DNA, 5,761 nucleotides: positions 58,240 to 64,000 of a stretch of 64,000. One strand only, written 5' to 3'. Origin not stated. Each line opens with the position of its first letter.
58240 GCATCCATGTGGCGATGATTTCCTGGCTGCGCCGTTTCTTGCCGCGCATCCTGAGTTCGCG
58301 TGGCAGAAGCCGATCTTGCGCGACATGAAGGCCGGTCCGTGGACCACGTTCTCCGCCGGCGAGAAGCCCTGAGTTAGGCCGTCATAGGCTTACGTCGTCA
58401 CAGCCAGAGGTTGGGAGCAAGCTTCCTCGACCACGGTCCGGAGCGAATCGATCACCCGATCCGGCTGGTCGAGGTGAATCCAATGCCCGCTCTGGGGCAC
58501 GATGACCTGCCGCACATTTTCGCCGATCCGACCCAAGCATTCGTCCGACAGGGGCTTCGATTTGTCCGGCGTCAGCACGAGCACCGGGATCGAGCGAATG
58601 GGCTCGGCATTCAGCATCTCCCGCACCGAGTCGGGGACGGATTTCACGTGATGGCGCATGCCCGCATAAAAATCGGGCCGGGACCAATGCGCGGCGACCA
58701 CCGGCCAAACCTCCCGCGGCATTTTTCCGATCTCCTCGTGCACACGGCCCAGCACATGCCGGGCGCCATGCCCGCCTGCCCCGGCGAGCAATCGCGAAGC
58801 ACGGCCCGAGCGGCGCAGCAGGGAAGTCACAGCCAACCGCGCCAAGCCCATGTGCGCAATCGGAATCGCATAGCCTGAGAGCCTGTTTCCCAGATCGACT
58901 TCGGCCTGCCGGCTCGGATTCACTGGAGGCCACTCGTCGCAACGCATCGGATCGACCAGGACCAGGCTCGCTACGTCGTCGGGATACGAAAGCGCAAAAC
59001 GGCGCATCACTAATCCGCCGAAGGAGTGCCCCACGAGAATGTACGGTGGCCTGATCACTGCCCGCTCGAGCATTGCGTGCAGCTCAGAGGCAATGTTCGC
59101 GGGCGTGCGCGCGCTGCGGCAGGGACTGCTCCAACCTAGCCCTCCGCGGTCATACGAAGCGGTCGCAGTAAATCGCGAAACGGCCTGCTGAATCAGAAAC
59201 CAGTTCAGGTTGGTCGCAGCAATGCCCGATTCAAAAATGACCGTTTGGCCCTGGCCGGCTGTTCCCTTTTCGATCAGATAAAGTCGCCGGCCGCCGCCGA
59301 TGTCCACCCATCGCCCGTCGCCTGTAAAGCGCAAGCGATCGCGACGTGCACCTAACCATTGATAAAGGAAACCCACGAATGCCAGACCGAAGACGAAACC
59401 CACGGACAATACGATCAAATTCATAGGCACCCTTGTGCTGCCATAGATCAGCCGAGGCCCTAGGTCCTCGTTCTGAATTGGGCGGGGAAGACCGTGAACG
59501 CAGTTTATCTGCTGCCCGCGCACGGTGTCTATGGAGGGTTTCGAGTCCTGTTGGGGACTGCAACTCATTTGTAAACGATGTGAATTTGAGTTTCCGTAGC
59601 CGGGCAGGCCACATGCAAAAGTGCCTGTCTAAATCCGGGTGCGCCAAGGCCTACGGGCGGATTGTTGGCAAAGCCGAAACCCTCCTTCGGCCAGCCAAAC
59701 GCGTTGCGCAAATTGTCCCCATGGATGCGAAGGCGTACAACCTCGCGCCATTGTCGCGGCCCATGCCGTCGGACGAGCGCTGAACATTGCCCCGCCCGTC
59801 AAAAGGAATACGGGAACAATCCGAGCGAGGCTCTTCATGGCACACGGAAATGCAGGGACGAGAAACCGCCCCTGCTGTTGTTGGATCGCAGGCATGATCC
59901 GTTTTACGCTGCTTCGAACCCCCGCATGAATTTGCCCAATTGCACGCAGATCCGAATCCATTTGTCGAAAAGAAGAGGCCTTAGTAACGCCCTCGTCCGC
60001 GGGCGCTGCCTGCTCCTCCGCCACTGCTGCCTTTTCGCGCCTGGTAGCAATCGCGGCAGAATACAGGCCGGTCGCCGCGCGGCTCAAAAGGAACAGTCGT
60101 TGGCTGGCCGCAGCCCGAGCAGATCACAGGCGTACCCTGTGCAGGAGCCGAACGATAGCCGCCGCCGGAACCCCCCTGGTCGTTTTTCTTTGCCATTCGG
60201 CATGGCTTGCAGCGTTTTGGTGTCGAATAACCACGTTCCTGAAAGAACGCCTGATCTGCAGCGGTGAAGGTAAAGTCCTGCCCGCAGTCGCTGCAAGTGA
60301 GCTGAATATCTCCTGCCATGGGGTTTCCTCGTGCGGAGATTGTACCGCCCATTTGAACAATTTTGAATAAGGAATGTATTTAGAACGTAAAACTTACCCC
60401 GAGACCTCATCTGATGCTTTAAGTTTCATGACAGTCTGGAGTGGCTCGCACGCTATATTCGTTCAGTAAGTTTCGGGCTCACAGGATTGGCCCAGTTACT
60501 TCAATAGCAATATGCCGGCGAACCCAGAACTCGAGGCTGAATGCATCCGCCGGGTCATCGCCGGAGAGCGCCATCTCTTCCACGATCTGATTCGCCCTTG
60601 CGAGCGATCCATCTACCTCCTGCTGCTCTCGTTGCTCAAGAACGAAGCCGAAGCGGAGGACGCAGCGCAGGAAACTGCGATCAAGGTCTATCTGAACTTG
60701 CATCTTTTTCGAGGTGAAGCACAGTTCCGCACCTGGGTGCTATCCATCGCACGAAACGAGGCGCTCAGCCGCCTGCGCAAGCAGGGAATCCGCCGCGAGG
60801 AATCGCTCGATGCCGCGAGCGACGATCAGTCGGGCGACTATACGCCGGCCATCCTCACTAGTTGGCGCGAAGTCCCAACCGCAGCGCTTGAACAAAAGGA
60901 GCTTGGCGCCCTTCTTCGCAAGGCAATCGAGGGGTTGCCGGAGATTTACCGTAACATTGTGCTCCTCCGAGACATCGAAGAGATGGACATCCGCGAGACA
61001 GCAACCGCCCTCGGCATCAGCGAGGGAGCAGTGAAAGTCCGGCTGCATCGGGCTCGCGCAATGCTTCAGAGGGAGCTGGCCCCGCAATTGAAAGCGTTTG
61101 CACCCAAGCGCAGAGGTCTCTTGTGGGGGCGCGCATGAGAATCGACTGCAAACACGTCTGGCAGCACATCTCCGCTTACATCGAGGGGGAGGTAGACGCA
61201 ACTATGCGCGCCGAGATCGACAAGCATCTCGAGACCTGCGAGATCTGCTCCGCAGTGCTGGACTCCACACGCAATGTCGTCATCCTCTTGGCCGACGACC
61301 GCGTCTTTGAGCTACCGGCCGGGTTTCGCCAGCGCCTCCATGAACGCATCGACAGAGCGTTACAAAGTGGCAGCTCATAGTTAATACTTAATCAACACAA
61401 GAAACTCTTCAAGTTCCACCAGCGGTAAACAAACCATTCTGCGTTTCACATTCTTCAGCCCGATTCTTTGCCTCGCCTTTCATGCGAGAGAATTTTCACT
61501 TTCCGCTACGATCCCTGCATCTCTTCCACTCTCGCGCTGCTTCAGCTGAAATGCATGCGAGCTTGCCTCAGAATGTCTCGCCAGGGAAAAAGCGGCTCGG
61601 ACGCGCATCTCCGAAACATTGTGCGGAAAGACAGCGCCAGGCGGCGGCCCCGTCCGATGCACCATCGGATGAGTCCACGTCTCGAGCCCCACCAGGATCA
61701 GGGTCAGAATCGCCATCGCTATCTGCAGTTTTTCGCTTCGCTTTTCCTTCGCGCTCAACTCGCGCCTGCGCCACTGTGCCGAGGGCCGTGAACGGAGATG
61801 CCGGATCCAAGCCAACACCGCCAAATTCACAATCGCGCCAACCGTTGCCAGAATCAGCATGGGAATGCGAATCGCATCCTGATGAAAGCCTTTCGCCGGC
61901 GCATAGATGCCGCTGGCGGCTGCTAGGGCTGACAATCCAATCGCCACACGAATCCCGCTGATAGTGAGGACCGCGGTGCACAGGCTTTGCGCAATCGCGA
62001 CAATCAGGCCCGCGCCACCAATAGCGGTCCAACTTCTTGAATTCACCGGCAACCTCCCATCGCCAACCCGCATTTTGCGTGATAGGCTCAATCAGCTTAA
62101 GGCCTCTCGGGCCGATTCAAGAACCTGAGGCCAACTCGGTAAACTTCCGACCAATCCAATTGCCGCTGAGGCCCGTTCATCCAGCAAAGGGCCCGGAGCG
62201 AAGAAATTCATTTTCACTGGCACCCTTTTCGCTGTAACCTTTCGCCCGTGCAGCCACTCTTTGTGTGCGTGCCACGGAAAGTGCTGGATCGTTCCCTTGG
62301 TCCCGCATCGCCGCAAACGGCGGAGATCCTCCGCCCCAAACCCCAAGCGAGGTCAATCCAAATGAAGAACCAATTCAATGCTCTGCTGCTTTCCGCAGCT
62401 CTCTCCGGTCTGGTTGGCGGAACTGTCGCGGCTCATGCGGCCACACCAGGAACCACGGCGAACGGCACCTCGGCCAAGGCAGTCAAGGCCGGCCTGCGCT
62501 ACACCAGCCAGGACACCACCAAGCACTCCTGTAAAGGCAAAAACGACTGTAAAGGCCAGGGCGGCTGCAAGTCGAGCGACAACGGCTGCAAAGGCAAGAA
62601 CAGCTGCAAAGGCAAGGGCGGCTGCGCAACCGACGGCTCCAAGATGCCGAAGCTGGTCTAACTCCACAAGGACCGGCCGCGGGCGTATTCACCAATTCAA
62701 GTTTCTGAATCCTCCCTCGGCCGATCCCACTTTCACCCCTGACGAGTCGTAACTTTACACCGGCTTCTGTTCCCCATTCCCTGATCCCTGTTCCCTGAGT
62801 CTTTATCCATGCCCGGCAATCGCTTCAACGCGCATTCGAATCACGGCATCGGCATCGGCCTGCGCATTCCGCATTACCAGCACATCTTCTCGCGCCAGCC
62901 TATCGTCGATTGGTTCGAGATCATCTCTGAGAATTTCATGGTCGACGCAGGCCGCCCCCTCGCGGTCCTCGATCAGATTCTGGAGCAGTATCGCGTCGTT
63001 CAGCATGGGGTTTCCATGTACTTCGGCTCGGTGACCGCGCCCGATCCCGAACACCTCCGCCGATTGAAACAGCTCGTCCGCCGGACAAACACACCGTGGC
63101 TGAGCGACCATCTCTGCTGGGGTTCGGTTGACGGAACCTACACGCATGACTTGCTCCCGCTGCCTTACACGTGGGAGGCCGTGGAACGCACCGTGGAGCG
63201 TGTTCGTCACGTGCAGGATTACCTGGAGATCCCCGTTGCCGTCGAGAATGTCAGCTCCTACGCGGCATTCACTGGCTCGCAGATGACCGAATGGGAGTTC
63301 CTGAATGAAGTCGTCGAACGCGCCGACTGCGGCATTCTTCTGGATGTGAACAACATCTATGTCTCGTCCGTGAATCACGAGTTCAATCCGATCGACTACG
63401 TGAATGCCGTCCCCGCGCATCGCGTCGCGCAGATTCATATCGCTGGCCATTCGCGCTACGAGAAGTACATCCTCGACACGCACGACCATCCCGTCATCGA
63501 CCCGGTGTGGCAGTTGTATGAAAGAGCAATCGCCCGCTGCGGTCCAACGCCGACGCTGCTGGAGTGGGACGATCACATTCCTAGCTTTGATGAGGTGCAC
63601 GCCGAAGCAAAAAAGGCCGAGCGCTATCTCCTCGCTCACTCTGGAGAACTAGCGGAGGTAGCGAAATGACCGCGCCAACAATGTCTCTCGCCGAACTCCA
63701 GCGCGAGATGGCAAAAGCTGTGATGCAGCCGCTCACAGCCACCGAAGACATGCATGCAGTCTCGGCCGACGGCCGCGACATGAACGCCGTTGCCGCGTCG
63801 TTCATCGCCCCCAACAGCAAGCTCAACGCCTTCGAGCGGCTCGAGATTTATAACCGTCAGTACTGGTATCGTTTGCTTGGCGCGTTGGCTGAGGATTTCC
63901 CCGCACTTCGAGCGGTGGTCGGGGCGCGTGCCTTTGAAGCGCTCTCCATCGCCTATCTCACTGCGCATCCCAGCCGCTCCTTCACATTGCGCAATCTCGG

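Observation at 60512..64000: MNIO (DUF692)/DUF2063 RiPP cluster with a secreted 6-Cys precursor under an ECF sigma / ZAS anti-sigma pair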

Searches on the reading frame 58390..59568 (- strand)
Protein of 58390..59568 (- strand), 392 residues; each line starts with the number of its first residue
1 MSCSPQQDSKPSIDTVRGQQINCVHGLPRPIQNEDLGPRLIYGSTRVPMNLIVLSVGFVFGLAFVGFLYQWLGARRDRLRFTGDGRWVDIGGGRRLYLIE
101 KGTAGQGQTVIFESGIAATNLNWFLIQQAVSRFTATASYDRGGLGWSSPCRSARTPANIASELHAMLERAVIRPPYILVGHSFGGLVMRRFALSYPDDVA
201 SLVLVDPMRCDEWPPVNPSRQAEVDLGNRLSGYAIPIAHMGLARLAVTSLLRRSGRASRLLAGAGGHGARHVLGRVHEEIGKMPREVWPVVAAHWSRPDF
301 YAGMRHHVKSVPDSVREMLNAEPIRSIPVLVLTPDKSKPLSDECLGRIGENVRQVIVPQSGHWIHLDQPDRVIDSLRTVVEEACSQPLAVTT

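Call 5: search_protein_families(library=pfam, proteins=[window:58390-59568:-], max_evalue=0.01)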
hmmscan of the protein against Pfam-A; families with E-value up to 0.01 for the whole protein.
window:58390-59568:- (392 aa): 5 families
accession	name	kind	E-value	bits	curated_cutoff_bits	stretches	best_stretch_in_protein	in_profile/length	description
PF12697.13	Abhydrolase_6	-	2.6e-14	54.8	26.3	1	114-374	5-216/217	Alpha/beta hydrolase family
PF00561.26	Abhydrolase_1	-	3.7e-13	50.2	25.8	1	109-216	2-112/245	alpha/beta hydrolase fold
PF12146.15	Hydrolase_4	-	3.9e-07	30.1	27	1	136-211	34-113/239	Serine aminopeptidase, S33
PF03096.20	Ndr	-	0.0026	17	23.3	1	176-209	101-134/283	Ndr family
PF00975.26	Thioesterase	-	0.0091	16.7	26.4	0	152-192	44-84/226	Thioesterase domain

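Call 6: search_protein_families(library=ncbifam, proteins=[window:58390-59568:-], max_evalue=0.01)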
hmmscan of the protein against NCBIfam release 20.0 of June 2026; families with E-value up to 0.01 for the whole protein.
window:58390-59568:- (392 aa): 18 families
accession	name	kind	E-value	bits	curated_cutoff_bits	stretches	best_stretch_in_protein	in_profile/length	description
NF011457.0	PRK14875.1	equivalog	1.4e-15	57.1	307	1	79-208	106-232/372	acetoin dehydrogenase dihydrolipoyllysine-residue acetyltransferase subunit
NF050089.1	i_nPHAscl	equivalog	9.7e-09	34.7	300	1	120-231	31-141/288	intracellular short-chain-length polyhydroxyalkanoate depolymerase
NF052614.1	AB_fold_OlsI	equivalog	1.7e-08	34.3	385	1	158-207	73-122/272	ornithine lipid biosynthesis O-acyltransferase OlsI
TIGR03611.1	RutD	equivalog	2.7e-07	30.2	238.5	1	100-206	6-112/258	pyrimidine utilization protein D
NF051487.1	bifunc_PcaCD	exception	4.8e-07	29.2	430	1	102-205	165-269/413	bifunctional 4-carboxymuconolactone decarboxylase/3-oxoadipate enol-lactonase PcaCD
NF051488.1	bifunc_PcaDC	exception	9e-07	28.3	390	1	109-206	14-110/375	bifunctional 3-oxoadipate enol-lactonase/4-carboxymuconolactone decarboxylase PcaDC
TIGR03695.1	menH_SHCHC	equivalog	1.3e-06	28.1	208.55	1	114-205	9-102/252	2-succinyl-6-hydroxy-2,4-cyclohexadiene-1-carboxylate synthase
TIGR02427.1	protocat_pcaD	equivalog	1e-05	25.1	255.85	1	100-206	6-111/251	3-oxoadipate enol-lactonase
NF045632.1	hydroxlase_HsaD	equivalog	1.3e-05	24.3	400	1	80-207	9-137/290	4,5:9,10-diseco-3-hydroxy-5,9,17-trioxoandrosta-1(10),2-diene-4-oate hydrolase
TIGR01738.1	bioH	equivalog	1.8e-05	24.5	206.95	1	123-210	20-101/245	pimeloyl-ACP methyl ester esterase BioH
NF007954.0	PRK10673.1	equivalog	0.00014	21.2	399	0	351-381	223-253/255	esterase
TIGR01250.1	pro_imino_pep_2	subfamily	0.00015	21.4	167.65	1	88-208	7-130/288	proline iminopeptidase-family hydrolase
TIGR03056.1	bchO_mg_che_rel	equivalog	0.00016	20.8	172.55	1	94-196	16-117/278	alpha/beta fold hydrolase BchO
NF002938.0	PRK03592.1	equivalog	0.00025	20.5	241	1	95-215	21-141/298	haloalkane dehalogenase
NF008340.0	PRK11126.1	equivalog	0.00027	20.2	261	0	106-192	13-96/255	2-succinyl-6-hydroxy-2,4-cyclohexadiene-1-carboxylate synthase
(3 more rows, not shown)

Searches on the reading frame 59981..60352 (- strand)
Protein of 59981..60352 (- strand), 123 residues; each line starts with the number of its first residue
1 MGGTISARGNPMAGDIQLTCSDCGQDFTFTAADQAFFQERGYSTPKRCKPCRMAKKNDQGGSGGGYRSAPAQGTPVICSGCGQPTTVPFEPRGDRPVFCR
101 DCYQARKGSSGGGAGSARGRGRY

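Call 5: search_protein_families(library=pfam, proteins=[window:59981-60352:-], max_evalue=0.01)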
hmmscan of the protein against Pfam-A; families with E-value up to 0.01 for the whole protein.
window:59981-60352:- (123 aa): 2 families
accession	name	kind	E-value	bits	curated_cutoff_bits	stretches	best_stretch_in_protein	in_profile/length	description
PF13451.12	zf_Tbcl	-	4.1e-17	62.3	24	1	15-58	2-46/48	Probable treble clef domain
PF23477.1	zf_Tbcl_2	-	1.5e-16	60.2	27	1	74-107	4-37/37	Probable treble clef zinc finger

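Call 6: search_protein_families(library=ncbifam, proteins=[window:59981-60352:-], max_evalue=0.01)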
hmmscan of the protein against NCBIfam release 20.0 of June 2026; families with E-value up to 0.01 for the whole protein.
window:59981-60352:- (123 aa): 1 family
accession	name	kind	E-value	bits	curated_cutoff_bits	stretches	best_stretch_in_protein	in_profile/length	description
TIGR04272.1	cxxc_cxxc_Mbark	domain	6.8e-17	60.9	36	1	74-107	4-37/37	CxxC-x17-CxxC domain-containing protein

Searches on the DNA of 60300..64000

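Call 83: search_rna_families(source=window, start=60300, end=64000, threshold=evalue, max_evalue=1)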
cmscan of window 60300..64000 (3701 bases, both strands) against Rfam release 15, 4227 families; matches with E-value up to 1: 0.
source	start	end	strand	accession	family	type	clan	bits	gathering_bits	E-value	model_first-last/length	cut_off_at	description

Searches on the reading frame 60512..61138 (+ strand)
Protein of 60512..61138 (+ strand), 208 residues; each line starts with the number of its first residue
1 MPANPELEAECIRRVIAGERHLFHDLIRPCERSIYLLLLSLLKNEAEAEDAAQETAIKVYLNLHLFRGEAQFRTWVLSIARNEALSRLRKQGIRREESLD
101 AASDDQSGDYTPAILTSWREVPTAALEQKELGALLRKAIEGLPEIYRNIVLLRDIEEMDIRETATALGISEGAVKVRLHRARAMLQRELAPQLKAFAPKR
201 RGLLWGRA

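Call 5: search_protein_families(library=pfam, proteins=[window:60512-61138:+], max_evalue=0.01)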
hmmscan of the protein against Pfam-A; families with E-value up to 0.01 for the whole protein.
window:60512-61138:+ (208 aa): 5 families
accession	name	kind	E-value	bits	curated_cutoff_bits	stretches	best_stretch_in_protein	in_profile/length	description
PF08281.18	Sigma70_r4_2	-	9.3e-18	64.1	25.7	1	134-185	3-54/54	Sigma-70, region 4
PF04542.20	Sigma70_r2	-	3e-14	53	24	1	26-92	1-69/71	Sigma-70 region 2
PF04545.22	Sigma70_r4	-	9.4e-09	35.1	24.1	1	138-186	1-49/50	Sigma-70, region 4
PF07638.17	Sigma70_ECF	-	0.00012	22.5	21.1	1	87-189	96-183/185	ECF sigma factor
PF13556.12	HTH_30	-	0.0031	17.7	27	1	158-190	13-45/59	PucR C-terminal helix-turn-helix domain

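Call 6: search_protein_families(library=ncbifam, proteins=[window:60512-61138:+], max_evalue=0.01)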
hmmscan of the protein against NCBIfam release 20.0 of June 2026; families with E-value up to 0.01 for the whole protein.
window:60512-61138:+ (208 aa): 90 families (the best 25 are shown)
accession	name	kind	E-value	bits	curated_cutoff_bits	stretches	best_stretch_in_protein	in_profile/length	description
NF008888.0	PRK11922.1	equivalog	2.1e-46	158.4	204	1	7-194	16-201/231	RNA polymerase sigma factor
NF007223.0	PRK09641.1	equivalog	2.3e-35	122.1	209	1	7-189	4-184/187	RNA polymerase sigma factor SigW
NF009166.1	PRK12513.1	equivalog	1.7e-30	106.2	206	1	12-191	13-188/193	RNA polymerase sigma factor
NF058625.1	sigma_PG0214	equivalog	1.1e-29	103.3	130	1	22-190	5-162/170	GFO_1088 family ECF-type sigma factor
TIGR02948.1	SigW_bacill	equivalog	1.3e-29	103.6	243.1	1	10-189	7-184/187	RNA polymerase sigma factor SigW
TIGR02937.1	sigma70-ECF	superfamily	2e-29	102.3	42.9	1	22-189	2-165/165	sigma-70 family RNA polymerase sigma factor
TIGR02939.1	RpoE_Sigma70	equivalog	8.4e-28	97.7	236.15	1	6-192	5-189/190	RNA polymerase sigma factor RpoE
NF007225.0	PRK09643.1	equivalog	1.5e-27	96.7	190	1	8-191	14-184/204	RNA polymerase sigma factor SigM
TIGR02950.1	SigM_subfam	subfamily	1.9e-24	86.3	147.95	1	28-188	7-157/159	RNA polymerase sigma factor, SigM family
TIGR02985.1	Sig70_bacteroi1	subfamily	3.5e-23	82.6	126.4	1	23-189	3-162/162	RNA polymerase sigma-70 factor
NF009168.0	PRK12515.1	subfamily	1.1e-22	80.5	236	1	10-189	11-179/189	RNA polymerase sigma factor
NF007220.0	PRK09639.1-5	equivalog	2.8e-21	76.1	260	1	21-193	3-168/181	RNA polymerase sigma factor SigX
NF007216.0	PRK09638.1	equivalog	3.2e-21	75.9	194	1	8-190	5-175/180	RNA polymerase sigma factor SigY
NF004113.0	PRK05602.1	equivalog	4.7e-21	75.4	208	1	8-191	32-203/211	RNA polymerase sigma factor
NF007229.0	PRK09647.1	equivalog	5.9e-21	74.8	265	1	23-193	46-206/220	RNA polymerase sigma factor SigE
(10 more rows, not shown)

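Call 39: search_solved_structures(query=window:60512-61138:+, max_evalue=0.00001)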
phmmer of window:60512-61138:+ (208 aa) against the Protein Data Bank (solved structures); distinct sequences matched with E-value up to 0.00001: 20.
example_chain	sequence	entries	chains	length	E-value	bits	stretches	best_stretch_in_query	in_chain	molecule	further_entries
5wuq_A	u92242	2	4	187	3.2e-22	82.6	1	11-189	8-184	ECF RNA polymerase sigma factor SigW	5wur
8z6g_B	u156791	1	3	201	4.1e-21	78.9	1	5-194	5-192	RNA polymerase sigma factor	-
6in7_B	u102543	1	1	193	5.7e-21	78.5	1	6-194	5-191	RNA polymerase sigma-H factor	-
1or7_A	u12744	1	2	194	2.7e-15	60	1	11-193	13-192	RNA polymerase sigma-E factor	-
6jbq_F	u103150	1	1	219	3.7e-15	59.5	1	11-193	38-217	ECF RNA polymerase sigma-E factor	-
5zx2_F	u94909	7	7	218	1.3e-13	54.5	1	33-191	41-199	ECF RNA polymerase sigma factor SigH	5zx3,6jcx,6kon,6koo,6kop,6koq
6jcy_F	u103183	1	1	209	3.6e-13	53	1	33-191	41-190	ECF RNA polymerase sigma factor SigH,ECF RNA polymerase sigma factor SigE,ECF RNA polymera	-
7qh5_A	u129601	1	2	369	8.3e-13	51.8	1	12-190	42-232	RNA polymerase sigma factor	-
9m9d_F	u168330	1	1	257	1e-12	51.6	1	24-190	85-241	ECF RNA polymerase sigma factor SigE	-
9m9e_F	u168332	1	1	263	1.1e-12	51.5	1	24-190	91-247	ECF RNA polymerase sigma factor SigE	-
9m98_F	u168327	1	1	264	1.1e-12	51.4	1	24-190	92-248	ECF RNA polymerase sigma factor SigE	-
9isn_F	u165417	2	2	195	2.4e-09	40.6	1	11-188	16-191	ECF sigma factor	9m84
6dxo_A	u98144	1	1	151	1.3e-07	34.9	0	11-89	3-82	RNA polymerase ECF-subfamily sigma factor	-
2q1z_A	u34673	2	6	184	1.7e-07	34.5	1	44-187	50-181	RpoE, ECF SigE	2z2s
6dv9_F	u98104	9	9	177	1.7e-07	34.5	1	33-186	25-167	ECF RNA polymerase sigma factor SigL | RNA polymerase sigma factor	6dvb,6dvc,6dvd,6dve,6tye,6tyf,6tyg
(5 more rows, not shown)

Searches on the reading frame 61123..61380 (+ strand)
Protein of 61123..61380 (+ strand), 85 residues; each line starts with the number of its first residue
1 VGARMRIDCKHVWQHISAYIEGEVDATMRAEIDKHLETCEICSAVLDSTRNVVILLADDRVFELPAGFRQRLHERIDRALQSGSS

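Call 5: search_protein_families(library=pfam, proteins=[window:61123-61380:+], max_evalue=0.01)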
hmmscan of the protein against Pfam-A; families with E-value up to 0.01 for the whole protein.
window:61123-61380:+ (85 aa): 1 family
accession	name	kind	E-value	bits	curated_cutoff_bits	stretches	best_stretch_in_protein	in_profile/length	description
PF13490.11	zf-HC2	-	1.9e-12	47.5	22.2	1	9-42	1-34/35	Putative zinc-finger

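Call 6: search_protein_families(library=ncbifam, proteins=[window:61123-61380:+], max_evalue=0.01)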
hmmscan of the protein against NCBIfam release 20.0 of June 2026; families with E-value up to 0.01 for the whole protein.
window:61123-61380:+ (85 aa): 3 families
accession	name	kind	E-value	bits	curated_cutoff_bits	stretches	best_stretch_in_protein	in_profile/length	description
TIGR03988.1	antisig_RsrA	equivalog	3.2e-10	40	62.5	1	8-78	1-72/77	mycothiol system anti-sigma-R factor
NF052375.1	antisigma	equivalog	2.2e-08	34.4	100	1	17-81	3-67/217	anti-sigma factor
NF052368.1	antisigmaE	subfamily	9.5e-05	22.1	50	1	7-43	2-38/48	anti-sigma factor family protein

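Call 40: search_solved_structures(query=window:61135-61380:+, max_evalue=1, show_alignments=2)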
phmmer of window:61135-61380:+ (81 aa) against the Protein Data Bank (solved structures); distinct sequences matched with E-value up to 1: 3.
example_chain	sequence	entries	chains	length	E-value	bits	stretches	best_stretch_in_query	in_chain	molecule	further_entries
5wuq_C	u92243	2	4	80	0.038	17.6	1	8-73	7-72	Anti-sigma-W factor RsiW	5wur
3hug_B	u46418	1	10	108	0.72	13.6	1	8-53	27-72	PROBABLE CONSERVED MEMBRANE PROTEIN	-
7pb8_Q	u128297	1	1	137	0.85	13.4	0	22-55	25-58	Centromere protein Q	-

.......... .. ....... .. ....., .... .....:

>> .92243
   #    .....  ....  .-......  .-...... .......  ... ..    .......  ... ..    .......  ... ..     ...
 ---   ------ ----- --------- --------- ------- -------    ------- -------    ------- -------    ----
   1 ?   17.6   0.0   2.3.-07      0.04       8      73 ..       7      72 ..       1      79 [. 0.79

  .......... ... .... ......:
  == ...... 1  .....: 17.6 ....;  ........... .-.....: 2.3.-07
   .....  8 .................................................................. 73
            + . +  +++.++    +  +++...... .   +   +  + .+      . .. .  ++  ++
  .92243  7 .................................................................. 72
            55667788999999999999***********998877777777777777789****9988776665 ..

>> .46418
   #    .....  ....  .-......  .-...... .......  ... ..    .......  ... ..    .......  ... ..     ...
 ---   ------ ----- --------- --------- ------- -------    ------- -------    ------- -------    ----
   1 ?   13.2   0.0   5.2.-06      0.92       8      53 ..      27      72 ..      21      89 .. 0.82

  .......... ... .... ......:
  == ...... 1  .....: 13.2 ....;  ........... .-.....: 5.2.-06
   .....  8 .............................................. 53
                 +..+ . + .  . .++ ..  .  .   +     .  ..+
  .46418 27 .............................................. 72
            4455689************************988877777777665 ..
